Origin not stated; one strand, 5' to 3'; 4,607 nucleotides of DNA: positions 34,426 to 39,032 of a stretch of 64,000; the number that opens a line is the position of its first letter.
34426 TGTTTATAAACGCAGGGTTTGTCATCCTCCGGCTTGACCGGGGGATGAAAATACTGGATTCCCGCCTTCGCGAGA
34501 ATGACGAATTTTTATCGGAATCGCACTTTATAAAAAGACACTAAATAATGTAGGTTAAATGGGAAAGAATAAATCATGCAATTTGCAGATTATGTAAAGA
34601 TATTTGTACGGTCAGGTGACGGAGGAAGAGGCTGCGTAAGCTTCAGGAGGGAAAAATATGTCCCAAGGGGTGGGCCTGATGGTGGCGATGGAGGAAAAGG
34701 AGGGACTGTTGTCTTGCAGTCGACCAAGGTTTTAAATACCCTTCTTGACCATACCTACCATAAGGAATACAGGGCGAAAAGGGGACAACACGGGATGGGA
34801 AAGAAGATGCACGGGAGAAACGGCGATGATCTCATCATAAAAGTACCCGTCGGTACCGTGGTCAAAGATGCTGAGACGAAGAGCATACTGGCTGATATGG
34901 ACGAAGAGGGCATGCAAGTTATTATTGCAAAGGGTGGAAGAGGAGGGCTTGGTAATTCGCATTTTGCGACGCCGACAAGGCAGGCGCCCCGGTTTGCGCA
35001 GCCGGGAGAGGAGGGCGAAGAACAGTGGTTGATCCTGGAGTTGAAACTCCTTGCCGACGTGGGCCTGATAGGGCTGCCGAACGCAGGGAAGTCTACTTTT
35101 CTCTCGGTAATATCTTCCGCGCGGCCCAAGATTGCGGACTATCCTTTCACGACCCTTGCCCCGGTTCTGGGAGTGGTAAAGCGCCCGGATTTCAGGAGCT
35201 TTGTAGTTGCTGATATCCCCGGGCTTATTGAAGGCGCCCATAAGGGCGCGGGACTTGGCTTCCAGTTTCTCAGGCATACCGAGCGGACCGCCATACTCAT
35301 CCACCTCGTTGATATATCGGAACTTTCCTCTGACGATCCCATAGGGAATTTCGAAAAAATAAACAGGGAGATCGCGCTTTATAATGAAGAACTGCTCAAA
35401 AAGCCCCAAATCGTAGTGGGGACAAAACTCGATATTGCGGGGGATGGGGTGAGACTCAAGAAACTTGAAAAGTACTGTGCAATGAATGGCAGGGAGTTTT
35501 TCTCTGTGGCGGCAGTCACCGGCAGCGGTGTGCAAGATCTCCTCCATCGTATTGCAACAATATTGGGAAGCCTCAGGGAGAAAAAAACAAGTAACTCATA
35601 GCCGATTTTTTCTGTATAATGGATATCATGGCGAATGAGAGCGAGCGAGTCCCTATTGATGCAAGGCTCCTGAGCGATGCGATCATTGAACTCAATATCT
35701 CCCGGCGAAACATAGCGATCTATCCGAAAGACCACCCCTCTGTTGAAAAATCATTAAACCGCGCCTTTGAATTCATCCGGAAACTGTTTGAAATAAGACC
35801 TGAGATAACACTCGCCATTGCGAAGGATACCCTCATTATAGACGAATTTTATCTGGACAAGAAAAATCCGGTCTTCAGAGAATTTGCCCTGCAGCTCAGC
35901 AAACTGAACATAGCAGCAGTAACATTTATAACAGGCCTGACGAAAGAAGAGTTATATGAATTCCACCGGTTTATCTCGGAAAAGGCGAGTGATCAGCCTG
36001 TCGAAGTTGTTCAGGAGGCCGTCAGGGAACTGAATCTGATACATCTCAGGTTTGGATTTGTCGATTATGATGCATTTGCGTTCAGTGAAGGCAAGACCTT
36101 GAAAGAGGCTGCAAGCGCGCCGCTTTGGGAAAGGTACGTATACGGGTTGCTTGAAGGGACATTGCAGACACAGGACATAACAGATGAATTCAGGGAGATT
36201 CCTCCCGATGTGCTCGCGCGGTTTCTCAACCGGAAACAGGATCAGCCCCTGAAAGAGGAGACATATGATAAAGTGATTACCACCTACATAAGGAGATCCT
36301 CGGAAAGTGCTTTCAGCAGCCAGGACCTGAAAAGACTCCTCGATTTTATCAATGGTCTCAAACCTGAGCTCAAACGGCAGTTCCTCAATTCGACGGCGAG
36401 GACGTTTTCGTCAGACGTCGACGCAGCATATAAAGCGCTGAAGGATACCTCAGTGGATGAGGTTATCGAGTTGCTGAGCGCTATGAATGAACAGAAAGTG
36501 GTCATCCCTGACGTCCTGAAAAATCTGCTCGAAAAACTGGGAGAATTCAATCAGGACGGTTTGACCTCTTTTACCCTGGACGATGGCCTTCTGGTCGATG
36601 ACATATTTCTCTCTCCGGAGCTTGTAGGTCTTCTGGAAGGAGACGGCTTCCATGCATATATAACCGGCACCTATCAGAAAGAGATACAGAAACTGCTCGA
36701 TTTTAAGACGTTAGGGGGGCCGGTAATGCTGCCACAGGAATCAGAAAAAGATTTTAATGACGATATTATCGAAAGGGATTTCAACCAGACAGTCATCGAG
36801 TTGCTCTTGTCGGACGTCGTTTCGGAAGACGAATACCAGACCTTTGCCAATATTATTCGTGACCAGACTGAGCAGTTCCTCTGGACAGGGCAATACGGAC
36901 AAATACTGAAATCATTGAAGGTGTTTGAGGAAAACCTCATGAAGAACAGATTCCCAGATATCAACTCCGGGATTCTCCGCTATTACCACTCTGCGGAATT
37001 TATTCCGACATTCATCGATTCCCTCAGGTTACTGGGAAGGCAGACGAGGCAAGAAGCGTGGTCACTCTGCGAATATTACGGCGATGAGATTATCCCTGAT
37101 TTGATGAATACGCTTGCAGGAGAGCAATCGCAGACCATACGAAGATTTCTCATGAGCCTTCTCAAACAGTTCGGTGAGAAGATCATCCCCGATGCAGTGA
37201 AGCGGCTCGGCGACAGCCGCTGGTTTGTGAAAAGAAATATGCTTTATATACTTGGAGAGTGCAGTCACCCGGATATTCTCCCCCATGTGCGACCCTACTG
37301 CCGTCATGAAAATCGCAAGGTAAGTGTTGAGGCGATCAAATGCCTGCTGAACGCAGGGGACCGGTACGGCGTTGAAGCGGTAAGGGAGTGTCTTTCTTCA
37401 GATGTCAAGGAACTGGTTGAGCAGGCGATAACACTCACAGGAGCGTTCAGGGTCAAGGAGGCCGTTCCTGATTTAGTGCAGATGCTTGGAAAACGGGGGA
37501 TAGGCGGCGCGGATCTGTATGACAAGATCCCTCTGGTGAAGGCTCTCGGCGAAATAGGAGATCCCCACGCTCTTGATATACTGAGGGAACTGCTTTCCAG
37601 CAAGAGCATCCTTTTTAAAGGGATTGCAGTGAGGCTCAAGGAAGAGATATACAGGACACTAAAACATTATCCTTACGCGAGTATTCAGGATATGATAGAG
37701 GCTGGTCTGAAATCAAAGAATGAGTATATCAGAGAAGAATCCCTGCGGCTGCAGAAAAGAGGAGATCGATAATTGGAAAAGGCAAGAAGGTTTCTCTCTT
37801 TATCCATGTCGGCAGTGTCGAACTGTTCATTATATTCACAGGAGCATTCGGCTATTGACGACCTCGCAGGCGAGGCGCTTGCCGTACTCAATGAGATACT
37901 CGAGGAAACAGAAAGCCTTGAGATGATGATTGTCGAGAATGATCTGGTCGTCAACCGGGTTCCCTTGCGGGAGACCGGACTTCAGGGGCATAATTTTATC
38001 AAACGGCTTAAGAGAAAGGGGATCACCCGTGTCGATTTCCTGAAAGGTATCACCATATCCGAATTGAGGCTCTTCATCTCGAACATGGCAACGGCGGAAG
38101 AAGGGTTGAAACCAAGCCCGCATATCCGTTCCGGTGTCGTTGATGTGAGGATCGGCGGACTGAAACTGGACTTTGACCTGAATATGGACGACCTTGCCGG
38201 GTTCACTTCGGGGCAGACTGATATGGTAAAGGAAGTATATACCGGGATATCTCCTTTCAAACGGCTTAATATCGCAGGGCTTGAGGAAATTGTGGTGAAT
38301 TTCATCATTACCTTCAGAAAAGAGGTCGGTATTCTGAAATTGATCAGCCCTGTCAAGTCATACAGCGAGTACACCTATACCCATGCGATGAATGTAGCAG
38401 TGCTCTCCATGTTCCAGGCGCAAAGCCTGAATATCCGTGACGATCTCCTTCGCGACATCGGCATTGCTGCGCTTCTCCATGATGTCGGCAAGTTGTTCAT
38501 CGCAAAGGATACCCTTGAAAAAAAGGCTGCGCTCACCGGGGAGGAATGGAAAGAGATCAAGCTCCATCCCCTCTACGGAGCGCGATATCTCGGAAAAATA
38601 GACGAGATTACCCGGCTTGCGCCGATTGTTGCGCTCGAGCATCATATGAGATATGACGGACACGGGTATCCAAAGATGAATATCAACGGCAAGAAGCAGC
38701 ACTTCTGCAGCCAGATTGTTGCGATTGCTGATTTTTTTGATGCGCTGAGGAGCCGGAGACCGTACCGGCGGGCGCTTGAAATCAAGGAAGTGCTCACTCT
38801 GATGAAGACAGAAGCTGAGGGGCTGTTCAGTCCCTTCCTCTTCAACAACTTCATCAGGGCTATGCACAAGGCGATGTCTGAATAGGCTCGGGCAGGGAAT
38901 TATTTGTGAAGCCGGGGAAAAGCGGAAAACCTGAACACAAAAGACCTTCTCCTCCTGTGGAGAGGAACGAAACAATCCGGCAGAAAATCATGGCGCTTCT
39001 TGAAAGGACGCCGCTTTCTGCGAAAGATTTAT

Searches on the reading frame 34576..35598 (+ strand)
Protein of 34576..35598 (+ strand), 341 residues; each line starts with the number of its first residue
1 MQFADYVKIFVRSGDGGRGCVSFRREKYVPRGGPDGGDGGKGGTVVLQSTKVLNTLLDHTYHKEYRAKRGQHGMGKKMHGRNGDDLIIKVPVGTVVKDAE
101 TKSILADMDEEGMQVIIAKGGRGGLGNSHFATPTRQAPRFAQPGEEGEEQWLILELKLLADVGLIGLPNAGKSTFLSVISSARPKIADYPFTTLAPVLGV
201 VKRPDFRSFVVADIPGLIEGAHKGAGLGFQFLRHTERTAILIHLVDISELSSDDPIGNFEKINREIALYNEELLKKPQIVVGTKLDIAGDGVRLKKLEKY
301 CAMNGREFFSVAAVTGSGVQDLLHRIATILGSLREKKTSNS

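Call 48: search_protein_families(library=pfam, proteins=[window:34576-35598:+], max_evalue=0.00001)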
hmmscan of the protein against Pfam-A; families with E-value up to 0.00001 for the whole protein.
window:34576-35598:+ (341 aa): 3 families
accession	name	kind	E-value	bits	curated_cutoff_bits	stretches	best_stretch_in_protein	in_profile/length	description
PF01018.28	GTP1_OBG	-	7.3e-66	221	27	1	5-158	2-155/155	GTP1/OBG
PF01926.29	MMR_HSR1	-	3.3e-23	82.4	21.9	1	161-284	1-113/113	50S ribosome-binding GTPase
PF02421.24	FeoB_N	-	1.2e-06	28.6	27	1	162-249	3-90/156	Ferrous iron transport protein B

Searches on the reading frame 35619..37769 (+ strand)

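Call 48: search_protein_families(library=pfam, proteins=[window:35619-37769:+], max_evalue=0.00001)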
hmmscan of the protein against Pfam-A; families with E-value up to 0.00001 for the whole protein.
window:35619-37769:+ (717 aa): 2 families
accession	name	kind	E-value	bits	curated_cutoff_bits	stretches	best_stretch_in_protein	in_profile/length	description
PF13646.12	HEAT_2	-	2.7e-16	60.1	27.7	1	524-604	2-83/88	HEAT repeats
PF03130.22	HEAT_PBS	-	5.9e-07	29.8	20.9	0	640-660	6-26/27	PBS lyase HEAT-like repeat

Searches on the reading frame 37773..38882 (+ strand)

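Call 48: search_protein_families(library=pfam, proteins=[window:37773-38882:+], max_evalue=0.00001)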
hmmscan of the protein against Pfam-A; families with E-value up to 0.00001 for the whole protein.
window:37773-38882:+ (370 aa): 2 families
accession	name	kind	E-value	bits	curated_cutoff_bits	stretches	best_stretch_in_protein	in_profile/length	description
PF13487.12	HD_5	-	1.2e-20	74.4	27.2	1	199-349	12-163/170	HD domain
PF01966.28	HD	-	2.8e-10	40.9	22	1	201-324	1-115/116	HD domain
